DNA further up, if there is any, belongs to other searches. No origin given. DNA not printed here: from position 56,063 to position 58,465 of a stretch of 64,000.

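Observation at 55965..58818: Membrane-anchored GKRP-like double-SIS protein inserted between a DUF1467 gene and a decayed duplicate of it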

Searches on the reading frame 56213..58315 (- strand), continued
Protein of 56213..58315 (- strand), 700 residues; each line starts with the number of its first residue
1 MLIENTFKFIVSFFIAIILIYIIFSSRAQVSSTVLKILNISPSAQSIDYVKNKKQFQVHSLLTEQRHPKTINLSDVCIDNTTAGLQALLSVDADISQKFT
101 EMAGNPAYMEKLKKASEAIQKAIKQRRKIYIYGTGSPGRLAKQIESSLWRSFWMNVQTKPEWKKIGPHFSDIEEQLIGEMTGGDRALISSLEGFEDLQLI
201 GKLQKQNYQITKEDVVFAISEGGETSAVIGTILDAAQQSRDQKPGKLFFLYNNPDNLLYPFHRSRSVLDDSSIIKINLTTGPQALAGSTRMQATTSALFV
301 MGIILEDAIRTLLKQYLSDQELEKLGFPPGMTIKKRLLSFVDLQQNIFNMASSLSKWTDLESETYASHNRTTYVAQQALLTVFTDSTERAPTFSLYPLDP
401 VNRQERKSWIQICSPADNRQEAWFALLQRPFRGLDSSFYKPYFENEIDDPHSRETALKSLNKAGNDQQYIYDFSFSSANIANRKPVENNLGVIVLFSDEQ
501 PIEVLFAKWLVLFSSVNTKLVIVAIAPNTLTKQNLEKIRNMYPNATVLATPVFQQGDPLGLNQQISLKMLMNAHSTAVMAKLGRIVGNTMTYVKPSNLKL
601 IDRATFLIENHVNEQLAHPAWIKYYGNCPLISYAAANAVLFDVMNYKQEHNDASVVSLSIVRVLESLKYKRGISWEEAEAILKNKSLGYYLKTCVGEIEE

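Call 40: find_related_loci(query=A2, collection=genome_contigs, flank=10000)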
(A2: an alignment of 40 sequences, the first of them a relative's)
Query A2 (700 aa) in genome_contigs; peptide patterns used: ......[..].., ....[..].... (x = any residue, [..] = any of these).
600 stretches matched a pattern (row limit reached: there are more); 585 encode a relative of the query (tblastn E <= 1e-3); the best 80 are kept; 80 distinct loci.
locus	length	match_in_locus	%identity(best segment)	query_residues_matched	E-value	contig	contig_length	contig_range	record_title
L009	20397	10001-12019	55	19-691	0e+0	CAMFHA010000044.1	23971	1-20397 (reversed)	MAG: uncultured Legionella sp. isolate SRR9109402_bin.3_metaWRAP_v1.3_MAG genome assembly, contig: ERZ12289980.1068, who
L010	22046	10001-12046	52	11-697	0e+0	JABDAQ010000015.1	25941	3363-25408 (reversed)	MAG: Gammaproteobacteria bacterium isolate BWOrgHeat_Nextera62_MAG1 3300020662.a:Ga0206946_1102, whole genome shotgun se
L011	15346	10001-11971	53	37-691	0e+0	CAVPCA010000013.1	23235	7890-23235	MAG: uncultured proteobacterium isolate MFD10064.bin.2.12 genome assembly, contig: contig_107754, whole genome shotgun s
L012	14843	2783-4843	51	17-691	0e+0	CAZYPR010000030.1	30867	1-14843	MAG TPA_asm: uncultured Clostridia bacterium isolate binchicken_co96_90 genome assembly, contig: NODE_553_length_30867_c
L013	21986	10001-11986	51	30-691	0e+0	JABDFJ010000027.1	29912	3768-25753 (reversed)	MAG: Chlamydiae bacterium isolate BWOrgHeat_Nextera10_MAG1 3300020972.a:Ga0206894_1047, whole genome shotgun sequence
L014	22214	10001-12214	49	11-699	0e+0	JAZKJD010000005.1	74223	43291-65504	MAG: Pseudomonadota bacterium isolate ADI_DC_SW_02_SPN_11032020-bin085_1 DCSW02SPN_B085_1_000000000005, whole genome sho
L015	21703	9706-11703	52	31-693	0e+0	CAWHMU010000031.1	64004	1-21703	MAG: uncultured Chlamydiae bacterium isolate MFD02832.bin.3.201 genome assembly, contig: contig_9107, whole genome shotg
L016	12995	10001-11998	51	32-691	0e+0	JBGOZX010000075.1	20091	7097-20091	MAG: Bacteroidia bacterium isolate OBJ_0618_130150_142 k141_1123564_length_20091_cov_83.6813, whole genome shotgun seque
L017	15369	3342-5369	51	26-691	0e+0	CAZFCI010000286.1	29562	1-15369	MAG TPA_asm: uncultured Clostridia bacterium isolate SRP231805_co4_28 genome assembly, contig: k141_386623, whole genome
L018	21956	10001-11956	53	31-691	0e+0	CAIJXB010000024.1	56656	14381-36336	MAG: uncultured Chlamydiae bacterium isolate MJ-time_bin-9202 genome assembly, contig: bin-9202:24/68, whole genome shot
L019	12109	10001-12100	50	9-697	0e+0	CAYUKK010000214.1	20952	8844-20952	MAG TPA_asm: uncultured Eubacteriales bacterium isolate SRP231805_co4_152 genome assembly, contig: k141_314386, whole ge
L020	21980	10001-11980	48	32-691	0e+0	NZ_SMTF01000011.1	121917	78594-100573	Luteimonas aestuarii strain B9 Scaffold10_1, whole genome shotgun sequence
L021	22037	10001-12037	49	18-691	0e+0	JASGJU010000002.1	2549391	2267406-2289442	MAG: Pseudoxanthomonas sp. isolate 5N501 JMF-2111-06-0005.ont.bin.501_1, whole genome shotgun sequence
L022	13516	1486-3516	49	16-691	0e+0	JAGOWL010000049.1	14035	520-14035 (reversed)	MAG: Pseudoxanthomonas sp. isolate Gw_Inlet_bin_167 Gw_Inlet_5213_length_14035_cov_13.879206, whole genome shotgun seque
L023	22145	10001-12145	48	5-691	0e+0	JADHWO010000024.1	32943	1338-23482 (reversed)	MAG: Candidatus Aminicenantes bacterium isolate BS750m-G29 BS-750m-C1516, whole genome shotgun sequence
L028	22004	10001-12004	48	32-692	0e+0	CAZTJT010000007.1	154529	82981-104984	MAG TPA_asm: uncultured Rikenellaceae bacterium isolate binchicken_co7_100 genome assembly, contig: NODE_141_length_1545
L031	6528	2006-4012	49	33-695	0e+0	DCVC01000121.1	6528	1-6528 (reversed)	MAG TPA_asm: Bacteroidales bacterium UBA2198 UBA2198_contig_78350, whole genome shotgun sequence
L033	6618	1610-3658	47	22-694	0e+0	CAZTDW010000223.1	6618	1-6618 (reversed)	MAG TPA_asm: uncultured Rikenellaceae bacterium isolate binchicken_co22_24 genome assembly, contig: NODE_11207_length_66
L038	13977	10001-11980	48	31-691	0e+0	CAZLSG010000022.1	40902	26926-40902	MAG TPA_asm: uncultured Pseudoxanthomonas sp. isolate SRP344714_co1_155 genome assembly, contig: NODE_1979_length_40902_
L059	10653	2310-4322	48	34-692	0e+0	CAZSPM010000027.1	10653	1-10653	MAG TPA_asm: uncultured Eubacteriales bacterium isolate binchicken_co275_105 genome assembly, contig: NODE_9804_length_1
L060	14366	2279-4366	47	10-691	0e+0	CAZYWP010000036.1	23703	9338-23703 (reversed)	MAG TPA_asm: uncultured Eubacteriales bacterium isolate binchicken_co376_295 genome assembly, contig: NODE_1903_length_2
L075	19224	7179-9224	47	34-697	0e+0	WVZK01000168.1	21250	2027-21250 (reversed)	MAG: Candidatus Aminicenantes bacterium isolate CS4-C017 C_merged_R1_(paired)_contig_14909, whole genome shotgun sequenc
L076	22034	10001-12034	49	34-691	0e+0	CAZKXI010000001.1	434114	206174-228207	MAG TPA_asm: uncultured Eubacteriales bacterium isolate binchicken_co66_49 genome assembly, contig: NODE_12_length_43411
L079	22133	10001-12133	47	10-691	0e+0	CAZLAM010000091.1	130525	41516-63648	MAG TPA_asm: uncultured Eubacteriales bacterium isolate binchicken_co255_92 genome assembly, contig: k141_5001909, whole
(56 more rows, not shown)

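Call 58: search_protein_families(library=pfam, proteins=[L059:4381-5928:+, L033:3651-4721:-, L031:1-1818:+, L038:3462-5996:+, L028:14093-16282:-, L076:7903-8736:-, L079:17374-18069:+, L060:1721-2239:+, L075:5947-6486:+], max_evalue=0.0001)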
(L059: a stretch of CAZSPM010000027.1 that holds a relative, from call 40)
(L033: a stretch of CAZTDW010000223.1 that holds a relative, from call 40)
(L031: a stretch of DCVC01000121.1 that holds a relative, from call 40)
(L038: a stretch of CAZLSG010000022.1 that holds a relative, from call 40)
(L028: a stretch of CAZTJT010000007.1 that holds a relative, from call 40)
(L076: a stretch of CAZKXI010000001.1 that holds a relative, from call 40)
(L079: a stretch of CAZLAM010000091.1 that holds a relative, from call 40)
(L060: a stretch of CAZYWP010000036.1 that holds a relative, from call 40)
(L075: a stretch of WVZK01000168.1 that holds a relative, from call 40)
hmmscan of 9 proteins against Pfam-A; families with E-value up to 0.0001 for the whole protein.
L059:4381-5928:+ (515 aa): 1 family
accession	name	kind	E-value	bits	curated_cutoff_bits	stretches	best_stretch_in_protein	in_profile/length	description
PF00474.23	SSF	-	2.1e-36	126.2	22.8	1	35-401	1-355/406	Sodium:solute symporter family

L033:3651-4721:- (356 aa): 2 families
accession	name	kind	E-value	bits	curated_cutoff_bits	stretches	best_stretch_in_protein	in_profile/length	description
PF16392.11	DUF5001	-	3e-08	34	23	1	277-353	2-85/86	Ig-like domain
PF02811.25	PHP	-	1.9e-05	25.5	26.4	1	39-100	1-64/164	PHP domain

L031:1-1818:+ (605 aa): 3 families
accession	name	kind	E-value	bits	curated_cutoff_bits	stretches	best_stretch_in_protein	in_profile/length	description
PF02929.23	Bgal_small_N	-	1.7e-73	247.8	25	1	309-594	1-248/248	Beta galactosidase small chain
PF02836.23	Glyco_hydro_2_C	-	5.4e-59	200.2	21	1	1-180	117-300/302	Glycosyl hydrolases family 2, TIM barrel domain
PF16353.11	LacZ_4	-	1.9e-21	76.5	27.3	1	192-281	1-87/87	Beta-galactosidase, domain 4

L038:3462-5996:+ (844 aa): 4 families
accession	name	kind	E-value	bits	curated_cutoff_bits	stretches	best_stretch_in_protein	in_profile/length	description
PF00728.28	Glyco_hydro_20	-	1e-114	384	22.3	1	236-579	1-347/348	Glycosyl hydrolase family 20, catalytic domain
PF02838.20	Glyco_hydro_20b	-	2.8e-22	80.2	26.1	1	108-232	2-123/124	Glycosyl hydrolase family 20, domain 2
PF13290.12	CHB_HEX_C_1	-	1.5e-09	38.1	22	1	624-674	8-59/67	Chitobiase/beta-hexosaminidase C-terminal domain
PF13287.12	Fn3_assoc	-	3.7e-07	30.6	23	1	628-673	1-47/59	Fn3 associated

L028:14093-16282:- (729 aa): 11 families
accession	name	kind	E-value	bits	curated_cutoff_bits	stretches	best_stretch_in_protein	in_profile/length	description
PF07719.23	TPR_2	-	2.9e-19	68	27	0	535-567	2-34/34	Tetratricopeptide repeat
PF00515.34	TPR_1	-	2.2e-15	56.2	27.8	1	604-635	3-34/34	Tetratricopeptide repeat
PF13428.12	TPR_14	-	1e-12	47.8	23.5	0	435-464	13-42/44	Tetratricopeptide repeat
PF13431.12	TPR_17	-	2.2e-12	46.6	24.4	0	557-588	2-33/34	Tetratricopeptide repeat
PF14559.12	TPR_19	-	6.3e-12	46.1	25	0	548-600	5-57/68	Tetratricopeptide repeat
PF13432.12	TPR_16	-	4.1e-11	43.5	32.7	0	576-635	5-64/65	Tetratricopeptide repeat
PF13414.12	TPR_11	-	4.1e-11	42.8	26.8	0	582-616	8-42/42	TPR repeat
PF13424.12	TPR_12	-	1e-09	38.8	30.1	0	604-654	5-66/77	Tetratricopeptide repeat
PF13181.12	TPR_8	-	1.5e-09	37.7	25.7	0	604-633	3-32/34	Tetratricopeptide repeat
PF13371.12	TPR_9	-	1.6e-06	28.5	35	0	436-474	8-46/73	Tetratricopeptide repeat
PF07721.20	TPR_4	-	3e-05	24.7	27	0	666-690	1-25/26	Tetratricopeptide repeat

L076:7903-8736:- (277 aa): 0 families

L079:17374-18069:+ (231 aa): 4 families
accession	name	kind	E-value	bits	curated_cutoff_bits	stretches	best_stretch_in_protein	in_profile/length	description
PF06508.19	QueC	-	4.8e-66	222.7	22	1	6-215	4-209/210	Queuosine biosynthesis protein QueC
PF00733.27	Asn_synthase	-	3.3e-06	27.5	21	1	5-62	21-79/354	Asparagine synthase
PF01171.26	ATP_bind_3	-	6.8e-06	26.4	27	1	5-75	3-79/182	PP-loop family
PF02568.20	ThiI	-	5.3e-05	23.4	20.5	0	6-44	8-50/197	Thiamine biosynthesis protein (ThiI)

L060:1721-2239:+ (172 aa): 2 families
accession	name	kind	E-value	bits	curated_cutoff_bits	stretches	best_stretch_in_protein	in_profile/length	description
PF00383.29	dCMP_cyt_deam_1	-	1.9e-18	66.7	25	1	11-141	3-101/102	Cytidine and deoxycytidylate deaminase zinc-binding region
PF14437.12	MafB19-deam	-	1.7e-08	34.9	27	1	12-144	4-105/142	MafB19-like deaminase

L075:5947-6486:+ (179 aa): 3 families
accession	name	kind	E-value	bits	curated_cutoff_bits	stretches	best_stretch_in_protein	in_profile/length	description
PF13238.12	AAA_18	-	2.9e-09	37.9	29.4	1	8-135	1-120/128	AAA domain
PF13207.12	AAA_17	-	4.6e-09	37.1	27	1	11-133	1-134/136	AAA domain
PF01121.26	CoaE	-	3.8e-05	23.9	27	0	7-92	2-89/180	Dephospho-CoA kinase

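Call 70: search_protein_representatives(alignment_id=A2)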
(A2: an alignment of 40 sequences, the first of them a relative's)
Query: 40 sequences, 697 profile positions. Proteins with E-value up to 0.001 (for the whole library): 2744; up to 1e-10: 1167; up to 1e-30: 587. The best 150 are listed.
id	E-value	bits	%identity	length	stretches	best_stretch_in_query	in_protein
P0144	5.7e-288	973.5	-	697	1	28-694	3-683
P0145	4.1e-286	967.4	-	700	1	27-694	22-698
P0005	7.4e-283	956.6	-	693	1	15-694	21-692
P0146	2.5e-282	954.9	-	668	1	31-695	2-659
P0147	4.8e-275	930.8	-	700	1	19-694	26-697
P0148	3.5e-271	918.0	-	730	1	28-696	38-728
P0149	2.9e-270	915.0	-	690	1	29-695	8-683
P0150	1.9e-261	885.9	-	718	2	29-615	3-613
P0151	5.2e-258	874.5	-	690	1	38-695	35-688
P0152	5.5e-247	838.1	-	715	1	13-695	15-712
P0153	6.4e-245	831.2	-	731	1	17-695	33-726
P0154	1.1e-238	810.6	-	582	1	140-696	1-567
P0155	2.6e-237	806.1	-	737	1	40-695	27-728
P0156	4.0e-234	795.5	-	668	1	28-695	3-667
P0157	5.5e-233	791.8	-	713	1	34-695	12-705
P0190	1.2e-119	417.1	-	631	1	43-674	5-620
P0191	2.8e-118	412.7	-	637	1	45-609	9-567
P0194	3.2e-109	382.7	-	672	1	52-606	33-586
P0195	1.5e-106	373.9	-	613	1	49-607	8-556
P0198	1.9e-105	370.2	-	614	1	40-607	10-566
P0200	1.9e-104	366.9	-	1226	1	41-606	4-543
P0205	2.5e-103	363.2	-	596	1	43-607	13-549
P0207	7.5e-103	361.7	-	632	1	41-608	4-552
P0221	9.7e-99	348.1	-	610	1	45-607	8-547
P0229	2.7e-96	340.0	-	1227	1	42-607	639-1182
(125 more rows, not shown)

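Call 71: list_cluster_members(proteins=[P0190, P0191, P0194, P0195, P0198, P0200, P0205, P0207, P0221, P0229])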
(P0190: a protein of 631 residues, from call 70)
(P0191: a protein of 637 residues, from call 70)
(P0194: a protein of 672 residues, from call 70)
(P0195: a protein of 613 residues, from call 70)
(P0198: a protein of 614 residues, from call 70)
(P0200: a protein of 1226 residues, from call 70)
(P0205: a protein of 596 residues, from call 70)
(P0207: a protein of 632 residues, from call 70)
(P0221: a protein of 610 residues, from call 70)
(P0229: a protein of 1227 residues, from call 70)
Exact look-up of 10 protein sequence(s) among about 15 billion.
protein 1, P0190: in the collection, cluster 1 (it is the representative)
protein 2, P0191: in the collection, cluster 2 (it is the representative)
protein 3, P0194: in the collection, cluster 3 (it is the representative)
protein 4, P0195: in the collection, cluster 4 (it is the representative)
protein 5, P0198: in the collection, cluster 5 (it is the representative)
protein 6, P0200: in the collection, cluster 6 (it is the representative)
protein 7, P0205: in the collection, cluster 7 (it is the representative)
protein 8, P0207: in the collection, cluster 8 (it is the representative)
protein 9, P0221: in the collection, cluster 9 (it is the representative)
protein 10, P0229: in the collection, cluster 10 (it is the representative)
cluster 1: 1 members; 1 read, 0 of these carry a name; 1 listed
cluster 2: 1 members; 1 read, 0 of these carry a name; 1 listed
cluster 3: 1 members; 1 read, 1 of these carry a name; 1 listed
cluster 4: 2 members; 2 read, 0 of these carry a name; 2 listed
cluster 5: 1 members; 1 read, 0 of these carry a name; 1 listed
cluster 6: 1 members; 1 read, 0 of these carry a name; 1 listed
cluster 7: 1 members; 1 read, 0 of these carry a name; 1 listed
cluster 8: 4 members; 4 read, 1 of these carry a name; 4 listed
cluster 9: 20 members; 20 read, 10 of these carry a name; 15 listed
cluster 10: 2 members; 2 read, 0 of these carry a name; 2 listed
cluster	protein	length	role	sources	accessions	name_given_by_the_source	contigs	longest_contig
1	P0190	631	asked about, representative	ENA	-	-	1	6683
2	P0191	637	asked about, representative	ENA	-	-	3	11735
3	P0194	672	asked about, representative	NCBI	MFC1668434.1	hypothetical protein ACFL1T_03510 [Chlamydiota bacterium]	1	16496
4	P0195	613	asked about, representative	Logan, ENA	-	-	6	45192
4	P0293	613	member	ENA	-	-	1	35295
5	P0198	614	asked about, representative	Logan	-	-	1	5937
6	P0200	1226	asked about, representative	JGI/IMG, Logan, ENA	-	-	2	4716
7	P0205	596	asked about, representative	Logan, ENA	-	-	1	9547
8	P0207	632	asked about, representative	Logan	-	-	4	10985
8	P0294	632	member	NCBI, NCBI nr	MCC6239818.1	MAG: hypothetical protein IT448_05950 [Phycisphaerales bacterium] | hypothetical protein [Phycisphaerales bacterium]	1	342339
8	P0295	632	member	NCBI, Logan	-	-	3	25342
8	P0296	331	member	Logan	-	-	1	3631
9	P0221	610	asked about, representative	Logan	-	-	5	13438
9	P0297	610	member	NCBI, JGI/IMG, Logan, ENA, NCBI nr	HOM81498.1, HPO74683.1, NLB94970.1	MAG: sugar phosphate isomerase [Armatimonadetes bacterium] | sugar phosphate isomerase [Armatimonadota bacterium]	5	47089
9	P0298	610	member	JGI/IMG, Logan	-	N-acetylmuramic acid 6-phosphate etherase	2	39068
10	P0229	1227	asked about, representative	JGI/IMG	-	-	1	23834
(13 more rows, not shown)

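Call 72: search_solved_structures(query=P0221, max_evalue=0.01)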
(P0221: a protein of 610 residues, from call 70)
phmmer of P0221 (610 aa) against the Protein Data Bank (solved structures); distinct sequences matched with E-value up to 0.01: 9.
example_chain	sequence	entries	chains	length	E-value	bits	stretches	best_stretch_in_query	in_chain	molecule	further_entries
4s12_A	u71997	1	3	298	8.4e-19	70.7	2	18-251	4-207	N-acetylmuramic acid 6-phosphate etherase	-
4lzj_A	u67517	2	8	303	8.8e-12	47.6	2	46-249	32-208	N-acetylmuramic acid 6-phosphate etherase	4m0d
1nri_A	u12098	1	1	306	9.7e-12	47.4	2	46-242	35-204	Hypothetical protein HI0754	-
3w0l_B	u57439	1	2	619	4.9e-06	28.6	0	85-187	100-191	Glucokinase regulatory protein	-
4bb9_A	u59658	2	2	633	8.5e-05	24.5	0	502-553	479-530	GLUCOKINASE REGULATORY PROTEIN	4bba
4mqu_A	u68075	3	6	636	8.7e-05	24.5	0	502-553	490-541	Glucokinase regulatory protein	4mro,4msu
4ly9_A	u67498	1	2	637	8.7e-05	24.5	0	502-553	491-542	Glucokinase regulatory protein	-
4ohk_A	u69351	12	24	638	8.7e-05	24.5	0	502-553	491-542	Glucokinase regulatory protein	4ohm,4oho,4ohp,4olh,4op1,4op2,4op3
4lc9_A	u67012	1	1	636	0.00026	22.9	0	502-554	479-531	Glucokinase regulatory protein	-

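Call 73: search_solved_structures(query=P0207, max_evalue=0.01)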
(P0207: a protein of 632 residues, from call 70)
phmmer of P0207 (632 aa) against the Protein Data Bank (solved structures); distinct sequences matched with E-value up to 0.01: 8.
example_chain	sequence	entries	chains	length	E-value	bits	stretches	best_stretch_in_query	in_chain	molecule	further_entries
4s12_A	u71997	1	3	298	5.1e-21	78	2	18-243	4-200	N-acetylmuramic acid 6-phosphate etherase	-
4lzj_A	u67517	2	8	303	3.2e-15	58.8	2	20-207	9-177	N-acetylmuramic acid 6-phosphate etherase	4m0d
1nri_A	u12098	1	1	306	3.2e-15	58.8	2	20-207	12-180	Hypothetical protein HI0754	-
4mqu_A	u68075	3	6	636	4.4e-05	25.3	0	20-186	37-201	Glucokinase regulatory protein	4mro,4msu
4ly9_A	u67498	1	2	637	4.5e-05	25.3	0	20-186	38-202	Glucokinase regulatory protein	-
4ohk_A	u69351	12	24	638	4.5e-05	25.3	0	20-186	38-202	Glucokinase regulatory protein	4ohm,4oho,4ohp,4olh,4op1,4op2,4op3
4bb9_A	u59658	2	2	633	5.3e-05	25.1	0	20-186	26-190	GLUCOKINASE REGULATORY PROTEIN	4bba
3w0l_B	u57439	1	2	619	0.0018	20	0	83-183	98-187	Glucokinase regulatory protein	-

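Call 96: search_solved_structures(query=L033:3651-4721:-, max_evalue=0.001)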
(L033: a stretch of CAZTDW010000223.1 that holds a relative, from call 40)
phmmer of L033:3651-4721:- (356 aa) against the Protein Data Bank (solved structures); distinct sequences matched with E-value up to 0.001: 2.
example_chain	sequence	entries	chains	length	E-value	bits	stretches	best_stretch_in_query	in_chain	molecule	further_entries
3e38_A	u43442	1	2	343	7.2e-83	281.9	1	21-303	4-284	two-domain protein containing predicted PHP-like metal-dependent phosphoesterase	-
2anu_A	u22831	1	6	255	1e-06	31.4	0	36-74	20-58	hypothetical protein TM0559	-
